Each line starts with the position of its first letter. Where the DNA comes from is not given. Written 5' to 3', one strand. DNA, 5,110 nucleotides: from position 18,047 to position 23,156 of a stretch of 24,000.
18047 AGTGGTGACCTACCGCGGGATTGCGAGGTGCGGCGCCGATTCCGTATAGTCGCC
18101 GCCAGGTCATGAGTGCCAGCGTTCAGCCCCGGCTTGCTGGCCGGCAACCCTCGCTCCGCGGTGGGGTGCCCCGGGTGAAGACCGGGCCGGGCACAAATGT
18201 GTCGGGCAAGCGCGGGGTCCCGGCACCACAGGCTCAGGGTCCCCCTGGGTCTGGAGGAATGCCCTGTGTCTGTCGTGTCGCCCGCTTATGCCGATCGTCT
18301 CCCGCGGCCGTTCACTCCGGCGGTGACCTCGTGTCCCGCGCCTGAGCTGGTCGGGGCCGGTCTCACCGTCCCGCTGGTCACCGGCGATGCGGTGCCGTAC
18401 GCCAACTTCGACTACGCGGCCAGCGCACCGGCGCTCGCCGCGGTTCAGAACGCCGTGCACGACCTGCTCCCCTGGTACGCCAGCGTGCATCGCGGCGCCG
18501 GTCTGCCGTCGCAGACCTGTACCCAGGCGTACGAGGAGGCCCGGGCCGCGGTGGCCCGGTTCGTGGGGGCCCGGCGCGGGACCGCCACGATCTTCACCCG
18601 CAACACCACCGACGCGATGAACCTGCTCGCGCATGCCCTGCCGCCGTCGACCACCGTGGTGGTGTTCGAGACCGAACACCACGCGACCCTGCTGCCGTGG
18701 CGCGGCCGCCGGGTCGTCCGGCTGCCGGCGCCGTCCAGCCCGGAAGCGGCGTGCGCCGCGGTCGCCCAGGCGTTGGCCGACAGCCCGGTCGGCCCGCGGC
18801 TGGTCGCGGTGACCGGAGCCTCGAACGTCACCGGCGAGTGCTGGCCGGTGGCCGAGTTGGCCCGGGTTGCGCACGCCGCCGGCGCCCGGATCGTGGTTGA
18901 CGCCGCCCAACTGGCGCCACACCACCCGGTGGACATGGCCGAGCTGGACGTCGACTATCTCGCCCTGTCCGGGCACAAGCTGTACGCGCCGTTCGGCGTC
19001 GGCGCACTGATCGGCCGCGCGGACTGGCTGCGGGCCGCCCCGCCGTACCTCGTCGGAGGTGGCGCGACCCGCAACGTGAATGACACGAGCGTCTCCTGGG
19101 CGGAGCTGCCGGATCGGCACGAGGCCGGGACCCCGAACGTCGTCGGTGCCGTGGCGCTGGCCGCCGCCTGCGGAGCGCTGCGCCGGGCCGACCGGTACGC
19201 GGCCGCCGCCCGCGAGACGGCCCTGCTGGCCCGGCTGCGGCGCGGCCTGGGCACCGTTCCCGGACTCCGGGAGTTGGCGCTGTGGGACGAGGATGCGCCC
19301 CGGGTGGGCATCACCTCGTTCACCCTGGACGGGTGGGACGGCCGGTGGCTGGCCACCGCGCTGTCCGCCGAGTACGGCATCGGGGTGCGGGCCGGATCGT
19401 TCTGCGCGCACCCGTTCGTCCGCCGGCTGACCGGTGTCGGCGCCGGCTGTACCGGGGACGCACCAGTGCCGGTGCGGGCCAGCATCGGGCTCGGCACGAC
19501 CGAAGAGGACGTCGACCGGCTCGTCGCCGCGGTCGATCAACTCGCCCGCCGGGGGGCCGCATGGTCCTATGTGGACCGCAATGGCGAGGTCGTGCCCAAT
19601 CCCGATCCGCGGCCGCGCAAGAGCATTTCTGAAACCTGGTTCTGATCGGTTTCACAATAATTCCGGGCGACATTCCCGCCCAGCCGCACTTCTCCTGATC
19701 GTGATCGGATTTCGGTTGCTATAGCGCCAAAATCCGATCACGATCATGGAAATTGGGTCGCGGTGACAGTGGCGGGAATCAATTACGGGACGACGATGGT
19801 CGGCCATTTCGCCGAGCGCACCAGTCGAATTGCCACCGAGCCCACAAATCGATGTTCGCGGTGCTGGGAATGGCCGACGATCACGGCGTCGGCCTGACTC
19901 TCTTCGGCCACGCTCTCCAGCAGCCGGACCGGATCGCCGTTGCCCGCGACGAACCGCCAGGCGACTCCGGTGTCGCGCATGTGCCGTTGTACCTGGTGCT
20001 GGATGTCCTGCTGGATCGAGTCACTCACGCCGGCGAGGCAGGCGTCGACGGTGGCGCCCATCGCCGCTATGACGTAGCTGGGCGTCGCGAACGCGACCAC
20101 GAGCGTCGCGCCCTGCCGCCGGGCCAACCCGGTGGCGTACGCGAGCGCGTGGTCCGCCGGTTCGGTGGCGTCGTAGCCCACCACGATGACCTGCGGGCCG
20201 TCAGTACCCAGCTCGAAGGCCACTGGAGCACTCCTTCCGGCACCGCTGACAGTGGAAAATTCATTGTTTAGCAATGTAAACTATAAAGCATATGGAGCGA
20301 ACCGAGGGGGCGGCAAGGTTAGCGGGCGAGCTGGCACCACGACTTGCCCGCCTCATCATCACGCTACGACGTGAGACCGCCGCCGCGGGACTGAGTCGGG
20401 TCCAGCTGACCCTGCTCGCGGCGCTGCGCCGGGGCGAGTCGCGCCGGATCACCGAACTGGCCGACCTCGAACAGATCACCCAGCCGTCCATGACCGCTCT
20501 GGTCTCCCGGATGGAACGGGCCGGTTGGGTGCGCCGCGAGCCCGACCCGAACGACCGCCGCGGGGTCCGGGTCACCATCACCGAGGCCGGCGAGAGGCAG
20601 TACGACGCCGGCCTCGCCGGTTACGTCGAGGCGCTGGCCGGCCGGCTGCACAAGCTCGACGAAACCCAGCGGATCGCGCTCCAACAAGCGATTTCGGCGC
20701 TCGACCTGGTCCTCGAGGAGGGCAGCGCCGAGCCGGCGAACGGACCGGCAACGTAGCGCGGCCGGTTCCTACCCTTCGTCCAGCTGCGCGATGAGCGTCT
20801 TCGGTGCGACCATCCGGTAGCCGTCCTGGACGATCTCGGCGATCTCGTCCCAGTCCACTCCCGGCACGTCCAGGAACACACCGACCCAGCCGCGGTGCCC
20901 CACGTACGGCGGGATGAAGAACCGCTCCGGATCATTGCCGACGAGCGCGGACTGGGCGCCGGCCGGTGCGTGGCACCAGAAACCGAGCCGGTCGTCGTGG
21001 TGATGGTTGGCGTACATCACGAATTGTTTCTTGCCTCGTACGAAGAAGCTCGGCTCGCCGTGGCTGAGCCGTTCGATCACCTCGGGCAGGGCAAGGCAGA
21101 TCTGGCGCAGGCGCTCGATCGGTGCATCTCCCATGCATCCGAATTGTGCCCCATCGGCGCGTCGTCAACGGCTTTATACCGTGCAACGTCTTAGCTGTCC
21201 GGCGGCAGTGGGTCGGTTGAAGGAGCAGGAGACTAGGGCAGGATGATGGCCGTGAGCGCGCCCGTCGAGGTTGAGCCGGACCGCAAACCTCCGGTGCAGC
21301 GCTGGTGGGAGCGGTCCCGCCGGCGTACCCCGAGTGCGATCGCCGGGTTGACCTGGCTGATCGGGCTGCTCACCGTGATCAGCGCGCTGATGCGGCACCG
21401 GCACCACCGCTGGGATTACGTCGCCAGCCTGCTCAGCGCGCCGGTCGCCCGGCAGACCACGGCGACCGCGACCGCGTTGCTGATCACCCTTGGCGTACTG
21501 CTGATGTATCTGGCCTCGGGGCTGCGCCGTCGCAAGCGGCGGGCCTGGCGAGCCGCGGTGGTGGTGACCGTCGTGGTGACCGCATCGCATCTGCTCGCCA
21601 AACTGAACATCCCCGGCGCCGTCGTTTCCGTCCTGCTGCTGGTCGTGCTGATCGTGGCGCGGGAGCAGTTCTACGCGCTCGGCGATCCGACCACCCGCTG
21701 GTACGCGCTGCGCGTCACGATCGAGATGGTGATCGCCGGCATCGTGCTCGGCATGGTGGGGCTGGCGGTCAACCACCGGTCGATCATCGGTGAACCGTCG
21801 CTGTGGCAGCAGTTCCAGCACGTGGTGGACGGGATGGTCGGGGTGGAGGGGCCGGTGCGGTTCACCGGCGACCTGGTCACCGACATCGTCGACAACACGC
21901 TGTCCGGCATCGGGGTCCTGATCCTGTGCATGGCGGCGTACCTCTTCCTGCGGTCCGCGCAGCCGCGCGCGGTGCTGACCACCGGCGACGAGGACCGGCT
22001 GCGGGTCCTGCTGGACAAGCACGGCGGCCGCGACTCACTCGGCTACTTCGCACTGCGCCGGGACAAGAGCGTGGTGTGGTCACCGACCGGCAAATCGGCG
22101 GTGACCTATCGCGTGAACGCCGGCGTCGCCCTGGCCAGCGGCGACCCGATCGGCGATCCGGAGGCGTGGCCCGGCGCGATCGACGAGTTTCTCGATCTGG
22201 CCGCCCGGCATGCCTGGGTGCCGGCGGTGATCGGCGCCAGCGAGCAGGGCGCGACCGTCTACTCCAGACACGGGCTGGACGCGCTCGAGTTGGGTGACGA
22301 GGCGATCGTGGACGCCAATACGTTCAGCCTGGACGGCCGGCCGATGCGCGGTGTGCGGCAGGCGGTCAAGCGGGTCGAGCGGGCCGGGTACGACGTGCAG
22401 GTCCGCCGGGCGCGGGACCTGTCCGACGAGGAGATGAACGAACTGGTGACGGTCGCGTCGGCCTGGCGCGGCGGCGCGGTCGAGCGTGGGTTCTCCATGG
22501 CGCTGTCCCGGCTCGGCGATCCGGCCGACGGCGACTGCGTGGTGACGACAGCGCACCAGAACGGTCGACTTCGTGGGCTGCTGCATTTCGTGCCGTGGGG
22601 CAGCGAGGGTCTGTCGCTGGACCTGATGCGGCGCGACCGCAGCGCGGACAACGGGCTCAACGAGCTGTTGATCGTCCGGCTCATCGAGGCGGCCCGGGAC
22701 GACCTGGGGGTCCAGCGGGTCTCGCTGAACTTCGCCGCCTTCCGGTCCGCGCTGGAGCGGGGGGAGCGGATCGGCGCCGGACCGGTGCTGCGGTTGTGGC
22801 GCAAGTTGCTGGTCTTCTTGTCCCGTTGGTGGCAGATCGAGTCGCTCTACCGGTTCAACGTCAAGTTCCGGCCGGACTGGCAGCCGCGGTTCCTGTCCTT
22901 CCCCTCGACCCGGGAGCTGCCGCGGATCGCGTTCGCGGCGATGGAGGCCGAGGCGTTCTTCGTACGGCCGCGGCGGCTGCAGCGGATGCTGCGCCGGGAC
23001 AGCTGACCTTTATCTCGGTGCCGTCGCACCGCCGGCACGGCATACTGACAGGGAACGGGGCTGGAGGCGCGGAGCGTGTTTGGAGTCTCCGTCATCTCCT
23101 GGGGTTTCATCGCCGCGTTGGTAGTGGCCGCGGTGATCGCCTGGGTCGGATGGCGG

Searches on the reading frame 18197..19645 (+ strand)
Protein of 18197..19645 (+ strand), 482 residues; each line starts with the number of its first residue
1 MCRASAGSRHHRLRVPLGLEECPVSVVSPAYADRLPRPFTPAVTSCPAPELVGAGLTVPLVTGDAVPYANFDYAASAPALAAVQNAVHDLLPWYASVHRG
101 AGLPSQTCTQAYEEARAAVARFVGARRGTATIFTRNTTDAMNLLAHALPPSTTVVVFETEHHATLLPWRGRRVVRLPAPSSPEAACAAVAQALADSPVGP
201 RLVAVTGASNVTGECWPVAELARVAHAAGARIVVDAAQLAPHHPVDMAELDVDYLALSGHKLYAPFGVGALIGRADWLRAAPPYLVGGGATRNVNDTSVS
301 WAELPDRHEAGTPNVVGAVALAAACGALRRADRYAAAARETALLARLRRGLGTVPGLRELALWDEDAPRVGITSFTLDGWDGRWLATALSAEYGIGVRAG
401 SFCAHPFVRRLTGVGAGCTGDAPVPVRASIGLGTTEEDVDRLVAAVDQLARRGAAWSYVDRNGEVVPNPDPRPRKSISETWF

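Call 36: search_protein_families(library=pfam, proteins=[window:18197-19645:+], max_evalue=0.00001)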
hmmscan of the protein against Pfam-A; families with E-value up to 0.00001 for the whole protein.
window:18197-19645:+ (482 aa): 2 families
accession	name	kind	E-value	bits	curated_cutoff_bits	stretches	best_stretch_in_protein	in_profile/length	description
PF00266.25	Aminotran_5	-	7.6e-83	278.9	21.5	1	71-442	3-371/371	Aminotransferase class-V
PF00155.27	Aminotran_1_2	-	1.2e-06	28.4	19.7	1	110-237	42-187/361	Aminotransferase class I and II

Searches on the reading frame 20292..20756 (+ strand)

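Call 37: search_protein_families(library=ncbifam, proteins=[window:20292-20756:+], max_evalue=0.001)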
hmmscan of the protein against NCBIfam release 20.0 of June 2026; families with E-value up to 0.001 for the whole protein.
window:20292-20756:+ (154 aa): 8 families
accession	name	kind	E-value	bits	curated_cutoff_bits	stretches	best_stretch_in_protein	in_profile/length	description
NF052438.1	TransRegRv0880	equivalog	3.8e-17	62.4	220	1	5-143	3-141/143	Rv0880 family HTH-type transcriptional regulator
TIGR02337.1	HpaR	equivalog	9.4e-10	38.4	121.2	1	26-106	18-98/130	homoprotocatechuate degradation operon regulator HpaR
NF008565.1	PRK11512.1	equivalog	1.7e-07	31.4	240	1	36-101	40-105/144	multiple antibiotic resistance transcriptional regulator MarR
NF041230.1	BagL_FevM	exception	4.1e-06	26.9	230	1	33-109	37-113/145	MarR family transcriptional regulator BagL/FevM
NF045593.1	bilirub_TF_BilQ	equivalog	0.00012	21.7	125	1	55-134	49-128/135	bilirubin utilization transcriptional regulator BilQ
NF053777.1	Saro0803TransReg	equivalog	0.00014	21.6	200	1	52-105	53-106/140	Saro_0803 family transcriptional regulator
NF008122.0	PRK10870.1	equivalog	0.00034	20.3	157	1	67-134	88-155/176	transcriptional repressor MprA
NF050133.1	TransRegFabT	equivalog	0.00047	20.4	200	1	54-143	47-136/138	fatty acid biosynthesis transcriptional regulator FabT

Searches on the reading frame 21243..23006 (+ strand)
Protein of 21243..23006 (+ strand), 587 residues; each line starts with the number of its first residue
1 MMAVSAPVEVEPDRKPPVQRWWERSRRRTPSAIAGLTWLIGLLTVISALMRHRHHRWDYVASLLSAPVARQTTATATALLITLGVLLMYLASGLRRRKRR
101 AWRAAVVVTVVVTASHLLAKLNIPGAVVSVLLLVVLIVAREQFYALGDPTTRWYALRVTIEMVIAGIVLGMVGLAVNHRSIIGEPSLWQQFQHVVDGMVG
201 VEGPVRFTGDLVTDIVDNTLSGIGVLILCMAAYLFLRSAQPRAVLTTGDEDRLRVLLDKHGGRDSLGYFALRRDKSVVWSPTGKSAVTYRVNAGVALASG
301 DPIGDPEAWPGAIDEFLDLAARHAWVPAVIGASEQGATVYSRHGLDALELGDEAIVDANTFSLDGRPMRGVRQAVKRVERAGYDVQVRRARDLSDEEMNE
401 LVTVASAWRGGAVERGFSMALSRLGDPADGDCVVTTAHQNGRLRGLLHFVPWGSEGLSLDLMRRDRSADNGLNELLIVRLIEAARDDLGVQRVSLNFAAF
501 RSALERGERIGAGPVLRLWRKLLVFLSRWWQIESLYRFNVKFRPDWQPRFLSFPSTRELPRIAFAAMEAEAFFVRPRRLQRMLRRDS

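Call 36: search_protein_families(library=pfam, proteins=[window:21243-23006:+], max_evalue=0.00001)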
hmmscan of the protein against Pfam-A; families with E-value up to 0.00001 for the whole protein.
window:21243-23006:+ (587 aa): 2 families
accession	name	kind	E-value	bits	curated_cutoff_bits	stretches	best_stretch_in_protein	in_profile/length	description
PF09924.15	LPG_synthase_C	-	1.2e-97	327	27.5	1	255-551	2-296/298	Phosphatidylglycerol lysyltransferase, C-terminal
PF16995.10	tRNA-synt_2_TM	-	3.5e-08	33.9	26.8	1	29-232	5-211/215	Transmembrane region of lysyl-tRNA synthetase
